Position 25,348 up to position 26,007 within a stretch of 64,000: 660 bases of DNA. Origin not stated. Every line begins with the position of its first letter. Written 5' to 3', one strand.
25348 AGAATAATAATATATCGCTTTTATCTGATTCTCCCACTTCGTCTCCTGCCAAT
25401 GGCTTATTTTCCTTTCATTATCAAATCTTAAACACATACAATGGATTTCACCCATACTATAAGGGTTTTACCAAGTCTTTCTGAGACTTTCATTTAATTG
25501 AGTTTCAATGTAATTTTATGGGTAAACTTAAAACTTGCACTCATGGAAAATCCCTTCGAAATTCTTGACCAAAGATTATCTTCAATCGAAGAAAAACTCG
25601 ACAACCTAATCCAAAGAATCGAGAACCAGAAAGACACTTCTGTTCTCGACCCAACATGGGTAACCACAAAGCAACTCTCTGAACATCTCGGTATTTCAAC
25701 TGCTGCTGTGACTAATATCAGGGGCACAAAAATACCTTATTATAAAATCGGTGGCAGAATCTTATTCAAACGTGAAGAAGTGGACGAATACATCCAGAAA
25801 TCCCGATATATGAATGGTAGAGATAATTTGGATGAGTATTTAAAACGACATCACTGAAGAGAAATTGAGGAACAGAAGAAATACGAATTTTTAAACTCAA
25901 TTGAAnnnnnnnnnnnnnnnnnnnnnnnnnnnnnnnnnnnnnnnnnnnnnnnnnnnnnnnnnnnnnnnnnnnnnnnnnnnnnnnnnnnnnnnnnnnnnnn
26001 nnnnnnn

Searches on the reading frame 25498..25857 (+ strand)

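Call 75: search_protein_families(library=pfam, proteins=[window:25498-25857:+], max_evalue=0.001)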
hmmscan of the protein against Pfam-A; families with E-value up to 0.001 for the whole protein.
window:25498-25857:+ (119 aa): 1 family
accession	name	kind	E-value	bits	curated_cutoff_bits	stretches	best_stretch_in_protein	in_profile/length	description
PF12728.13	HTH_17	-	3.3e-11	43.7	27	1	54-102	1-50/51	Helix-turn-helix domain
